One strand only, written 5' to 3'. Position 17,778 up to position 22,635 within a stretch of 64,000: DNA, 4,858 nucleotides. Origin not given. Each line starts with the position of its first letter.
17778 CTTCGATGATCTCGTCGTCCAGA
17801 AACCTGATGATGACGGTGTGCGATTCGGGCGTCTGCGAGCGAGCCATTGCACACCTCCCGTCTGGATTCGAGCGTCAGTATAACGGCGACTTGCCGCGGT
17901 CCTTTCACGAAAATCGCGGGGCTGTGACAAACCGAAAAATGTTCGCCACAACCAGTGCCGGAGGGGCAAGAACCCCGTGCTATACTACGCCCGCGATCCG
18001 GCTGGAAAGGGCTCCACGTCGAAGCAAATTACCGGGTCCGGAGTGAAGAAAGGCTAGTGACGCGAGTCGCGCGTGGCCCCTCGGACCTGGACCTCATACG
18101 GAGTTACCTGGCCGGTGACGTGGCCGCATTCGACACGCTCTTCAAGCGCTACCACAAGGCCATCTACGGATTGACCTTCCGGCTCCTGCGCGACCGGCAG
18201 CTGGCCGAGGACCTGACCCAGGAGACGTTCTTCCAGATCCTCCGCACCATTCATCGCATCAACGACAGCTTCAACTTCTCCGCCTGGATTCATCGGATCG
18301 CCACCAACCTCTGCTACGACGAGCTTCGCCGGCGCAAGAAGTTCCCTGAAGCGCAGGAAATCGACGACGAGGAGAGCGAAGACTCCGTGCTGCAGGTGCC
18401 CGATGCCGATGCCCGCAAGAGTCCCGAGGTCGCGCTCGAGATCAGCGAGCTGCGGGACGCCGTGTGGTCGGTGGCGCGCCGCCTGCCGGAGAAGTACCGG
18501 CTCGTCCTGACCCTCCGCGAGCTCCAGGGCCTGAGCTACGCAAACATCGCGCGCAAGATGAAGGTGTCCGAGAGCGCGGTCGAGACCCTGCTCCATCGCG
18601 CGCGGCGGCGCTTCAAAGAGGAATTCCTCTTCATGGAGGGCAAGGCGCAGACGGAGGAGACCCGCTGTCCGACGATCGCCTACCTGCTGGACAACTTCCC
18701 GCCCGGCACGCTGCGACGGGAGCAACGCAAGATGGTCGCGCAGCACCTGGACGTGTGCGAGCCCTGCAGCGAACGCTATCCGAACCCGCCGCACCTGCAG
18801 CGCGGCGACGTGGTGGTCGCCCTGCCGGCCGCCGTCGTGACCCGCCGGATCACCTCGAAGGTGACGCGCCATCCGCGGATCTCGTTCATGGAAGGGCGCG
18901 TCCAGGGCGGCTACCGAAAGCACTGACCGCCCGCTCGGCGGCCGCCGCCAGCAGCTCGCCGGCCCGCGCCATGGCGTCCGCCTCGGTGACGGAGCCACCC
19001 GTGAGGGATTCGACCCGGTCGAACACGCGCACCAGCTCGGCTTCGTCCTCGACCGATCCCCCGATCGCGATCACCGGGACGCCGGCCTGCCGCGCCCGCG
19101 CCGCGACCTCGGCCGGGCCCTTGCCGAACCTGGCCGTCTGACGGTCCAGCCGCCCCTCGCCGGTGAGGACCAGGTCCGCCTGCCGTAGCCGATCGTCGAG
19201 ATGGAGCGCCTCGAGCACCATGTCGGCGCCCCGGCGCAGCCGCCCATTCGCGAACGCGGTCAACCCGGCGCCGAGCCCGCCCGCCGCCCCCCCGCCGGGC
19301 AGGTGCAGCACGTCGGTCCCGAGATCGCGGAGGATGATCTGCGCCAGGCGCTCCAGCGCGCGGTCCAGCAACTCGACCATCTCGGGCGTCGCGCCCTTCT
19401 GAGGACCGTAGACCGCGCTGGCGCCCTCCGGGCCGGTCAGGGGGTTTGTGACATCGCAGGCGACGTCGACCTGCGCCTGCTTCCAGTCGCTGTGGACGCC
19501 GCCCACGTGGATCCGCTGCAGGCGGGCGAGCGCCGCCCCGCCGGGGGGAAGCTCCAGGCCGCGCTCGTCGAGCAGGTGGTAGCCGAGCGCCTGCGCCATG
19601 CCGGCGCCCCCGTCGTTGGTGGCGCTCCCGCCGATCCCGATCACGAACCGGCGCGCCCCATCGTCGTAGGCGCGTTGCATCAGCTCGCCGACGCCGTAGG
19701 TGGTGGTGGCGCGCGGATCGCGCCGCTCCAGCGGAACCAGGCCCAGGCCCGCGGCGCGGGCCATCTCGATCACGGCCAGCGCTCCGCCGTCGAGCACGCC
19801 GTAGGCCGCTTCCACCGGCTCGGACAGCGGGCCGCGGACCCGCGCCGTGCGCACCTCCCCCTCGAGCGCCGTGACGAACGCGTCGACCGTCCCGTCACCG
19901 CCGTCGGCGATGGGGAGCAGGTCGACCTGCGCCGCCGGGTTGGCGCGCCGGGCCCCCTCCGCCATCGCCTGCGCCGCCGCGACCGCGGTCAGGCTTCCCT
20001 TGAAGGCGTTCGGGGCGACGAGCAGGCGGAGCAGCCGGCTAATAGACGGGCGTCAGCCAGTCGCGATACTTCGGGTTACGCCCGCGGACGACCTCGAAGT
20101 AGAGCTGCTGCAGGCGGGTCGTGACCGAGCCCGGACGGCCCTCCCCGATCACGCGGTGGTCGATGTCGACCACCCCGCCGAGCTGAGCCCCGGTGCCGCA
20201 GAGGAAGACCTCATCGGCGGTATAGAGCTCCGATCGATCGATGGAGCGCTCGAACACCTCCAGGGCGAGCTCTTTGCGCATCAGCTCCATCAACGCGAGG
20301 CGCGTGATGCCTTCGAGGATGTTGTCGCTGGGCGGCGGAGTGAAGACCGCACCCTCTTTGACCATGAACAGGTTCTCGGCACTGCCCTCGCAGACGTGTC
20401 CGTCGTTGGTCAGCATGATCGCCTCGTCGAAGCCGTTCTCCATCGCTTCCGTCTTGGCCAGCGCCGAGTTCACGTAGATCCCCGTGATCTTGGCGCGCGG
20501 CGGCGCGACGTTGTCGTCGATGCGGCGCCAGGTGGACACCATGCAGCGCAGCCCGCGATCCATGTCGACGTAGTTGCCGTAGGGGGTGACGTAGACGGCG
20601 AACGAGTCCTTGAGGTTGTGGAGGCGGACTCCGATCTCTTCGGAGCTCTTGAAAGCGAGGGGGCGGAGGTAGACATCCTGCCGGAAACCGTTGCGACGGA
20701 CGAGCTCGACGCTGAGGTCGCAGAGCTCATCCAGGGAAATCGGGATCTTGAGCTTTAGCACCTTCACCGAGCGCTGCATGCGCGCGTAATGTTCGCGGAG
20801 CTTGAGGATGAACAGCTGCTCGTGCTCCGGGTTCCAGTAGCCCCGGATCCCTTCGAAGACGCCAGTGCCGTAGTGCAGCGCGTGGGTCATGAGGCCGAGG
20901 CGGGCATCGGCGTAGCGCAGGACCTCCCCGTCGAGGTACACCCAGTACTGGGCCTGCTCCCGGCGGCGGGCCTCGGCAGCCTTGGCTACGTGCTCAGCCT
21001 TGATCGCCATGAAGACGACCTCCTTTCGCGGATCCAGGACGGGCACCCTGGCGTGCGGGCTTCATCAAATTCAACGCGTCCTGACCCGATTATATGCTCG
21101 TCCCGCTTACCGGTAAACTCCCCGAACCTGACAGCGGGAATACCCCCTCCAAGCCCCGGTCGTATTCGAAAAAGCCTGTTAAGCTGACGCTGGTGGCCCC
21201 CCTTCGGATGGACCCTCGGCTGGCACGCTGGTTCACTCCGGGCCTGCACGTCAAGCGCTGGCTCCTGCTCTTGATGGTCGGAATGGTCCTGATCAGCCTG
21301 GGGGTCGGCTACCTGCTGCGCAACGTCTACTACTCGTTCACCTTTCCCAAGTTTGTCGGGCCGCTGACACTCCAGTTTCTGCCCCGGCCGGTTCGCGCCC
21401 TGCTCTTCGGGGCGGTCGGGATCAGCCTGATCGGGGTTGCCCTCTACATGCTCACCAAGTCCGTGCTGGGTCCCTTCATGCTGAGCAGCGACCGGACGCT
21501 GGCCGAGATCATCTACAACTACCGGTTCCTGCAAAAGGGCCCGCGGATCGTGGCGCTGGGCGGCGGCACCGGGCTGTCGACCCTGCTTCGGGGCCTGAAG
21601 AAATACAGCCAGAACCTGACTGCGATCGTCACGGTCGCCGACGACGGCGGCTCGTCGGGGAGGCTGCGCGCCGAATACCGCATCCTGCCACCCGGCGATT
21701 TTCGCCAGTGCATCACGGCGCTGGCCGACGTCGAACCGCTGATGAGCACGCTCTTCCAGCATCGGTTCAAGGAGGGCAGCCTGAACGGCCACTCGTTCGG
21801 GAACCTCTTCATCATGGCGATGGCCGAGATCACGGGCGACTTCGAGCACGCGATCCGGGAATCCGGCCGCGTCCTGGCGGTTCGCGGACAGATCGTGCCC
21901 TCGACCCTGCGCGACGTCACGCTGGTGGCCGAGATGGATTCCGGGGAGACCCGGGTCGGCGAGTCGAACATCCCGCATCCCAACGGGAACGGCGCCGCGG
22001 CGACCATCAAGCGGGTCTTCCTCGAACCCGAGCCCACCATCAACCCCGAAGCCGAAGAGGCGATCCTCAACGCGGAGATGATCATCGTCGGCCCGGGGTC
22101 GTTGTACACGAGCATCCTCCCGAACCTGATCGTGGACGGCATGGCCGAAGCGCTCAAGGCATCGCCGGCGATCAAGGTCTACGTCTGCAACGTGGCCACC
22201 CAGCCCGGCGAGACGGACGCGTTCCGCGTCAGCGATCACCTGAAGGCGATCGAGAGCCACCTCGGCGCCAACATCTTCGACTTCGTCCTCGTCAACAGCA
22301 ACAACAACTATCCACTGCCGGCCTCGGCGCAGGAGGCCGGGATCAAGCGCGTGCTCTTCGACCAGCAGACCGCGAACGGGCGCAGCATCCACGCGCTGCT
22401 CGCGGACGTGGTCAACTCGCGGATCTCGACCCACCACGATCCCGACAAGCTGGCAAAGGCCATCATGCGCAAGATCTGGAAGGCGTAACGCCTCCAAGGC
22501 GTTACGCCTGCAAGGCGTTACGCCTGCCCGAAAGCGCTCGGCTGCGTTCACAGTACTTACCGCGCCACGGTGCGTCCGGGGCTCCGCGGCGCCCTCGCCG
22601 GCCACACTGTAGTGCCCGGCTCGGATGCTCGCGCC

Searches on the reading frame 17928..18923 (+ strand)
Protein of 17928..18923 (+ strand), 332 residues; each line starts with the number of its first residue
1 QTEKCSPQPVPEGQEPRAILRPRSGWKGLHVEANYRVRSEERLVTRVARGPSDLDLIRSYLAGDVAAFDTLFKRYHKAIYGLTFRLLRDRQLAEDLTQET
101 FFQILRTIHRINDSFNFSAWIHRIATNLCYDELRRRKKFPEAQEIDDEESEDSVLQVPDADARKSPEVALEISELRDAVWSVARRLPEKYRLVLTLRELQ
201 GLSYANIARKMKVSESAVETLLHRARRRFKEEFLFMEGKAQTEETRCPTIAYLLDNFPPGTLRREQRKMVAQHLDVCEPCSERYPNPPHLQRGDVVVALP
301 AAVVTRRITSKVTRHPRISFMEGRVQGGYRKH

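Call 88: search_protein_families(library=pfam, max_evalue=0.001, proteins=[window:17928-18923:+])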
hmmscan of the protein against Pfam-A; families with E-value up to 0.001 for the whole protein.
window:17928-18923:+ (332 aa): 4 families
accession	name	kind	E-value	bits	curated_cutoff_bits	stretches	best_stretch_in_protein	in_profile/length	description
PF04542.20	Sigma70_r2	-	1.2e-18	67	24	1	71-138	1-70/71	Sigma-70 region 2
PF08281.18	Sigma70_r4_2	-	1.8e-16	60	25.7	1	178-228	3-53/54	Sigma-70, region 4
PF04545.22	Sigma70_r4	-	1.6e-08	34.3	24.1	1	185-230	4-49/50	Sigma-70, region 4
PF07638.17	Sigma70_ECF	-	8.7e-07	29.4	21.1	1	56-232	7-182/185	ECF sigma factor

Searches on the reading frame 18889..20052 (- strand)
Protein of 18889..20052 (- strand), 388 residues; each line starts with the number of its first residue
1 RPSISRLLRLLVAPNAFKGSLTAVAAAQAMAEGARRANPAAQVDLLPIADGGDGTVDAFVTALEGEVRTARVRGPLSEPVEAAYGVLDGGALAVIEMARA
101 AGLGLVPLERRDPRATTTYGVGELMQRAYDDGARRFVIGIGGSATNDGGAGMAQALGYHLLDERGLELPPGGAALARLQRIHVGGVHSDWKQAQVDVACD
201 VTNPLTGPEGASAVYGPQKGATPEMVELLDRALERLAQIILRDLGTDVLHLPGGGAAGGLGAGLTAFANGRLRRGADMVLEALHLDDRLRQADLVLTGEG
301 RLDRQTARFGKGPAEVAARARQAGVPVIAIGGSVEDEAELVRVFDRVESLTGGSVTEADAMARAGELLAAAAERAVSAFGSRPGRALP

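Call 88: search_protein_families(library=pfam, max_evalue=0.001, proteins=[window:18889-20052:-])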
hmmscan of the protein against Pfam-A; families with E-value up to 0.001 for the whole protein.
window:18889-20052:- (388 aa): 1 family
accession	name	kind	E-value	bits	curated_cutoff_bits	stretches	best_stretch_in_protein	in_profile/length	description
PF02595.20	Gly_kinase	-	1.8e-138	462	23.3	1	11-377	2-369/372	Glycerate kinase family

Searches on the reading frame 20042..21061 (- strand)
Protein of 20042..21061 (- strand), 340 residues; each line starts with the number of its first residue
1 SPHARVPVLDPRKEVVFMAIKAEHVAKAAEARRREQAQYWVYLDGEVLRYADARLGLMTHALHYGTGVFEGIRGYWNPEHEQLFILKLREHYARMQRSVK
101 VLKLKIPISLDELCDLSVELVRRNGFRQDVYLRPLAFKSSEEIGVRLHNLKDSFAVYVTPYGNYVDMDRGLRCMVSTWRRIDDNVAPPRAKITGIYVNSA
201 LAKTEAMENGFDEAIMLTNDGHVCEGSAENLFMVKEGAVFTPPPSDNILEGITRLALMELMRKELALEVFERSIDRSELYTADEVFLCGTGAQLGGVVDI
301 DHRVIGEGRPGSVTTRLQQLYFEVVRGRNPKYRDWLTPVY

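Call 90: search_protein_families(library=pfam, max_evalue=0.001, proteins=[window:20042-21061:-])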
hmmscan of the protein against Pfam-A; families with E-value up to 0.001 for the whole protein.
window:20042-21061:- (340 aa): 1 family
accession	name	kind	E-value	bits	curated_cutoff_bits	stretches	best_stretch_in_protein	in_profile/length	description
PF01063.24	Aminotran_4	-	3.8e-50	171.2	28.5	1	67-297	1-220/223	Amino-transferase class IV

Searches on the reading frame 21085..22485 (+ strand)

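Call 90: search_protein_families(library=pfam, max_evalue=0.001, proteins=[window:21085-22485:+])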
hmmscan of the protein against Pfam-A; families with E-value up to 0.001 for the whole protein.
window:21085-22485:+ (467 aa): 1 family
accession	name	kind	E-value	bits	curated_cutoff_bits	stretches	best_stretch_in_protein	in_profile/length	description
PF01933.23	CofD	-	2.5e-103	345.7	30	1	155-441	1-288/290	2-phospho-L-lactate transferase CofD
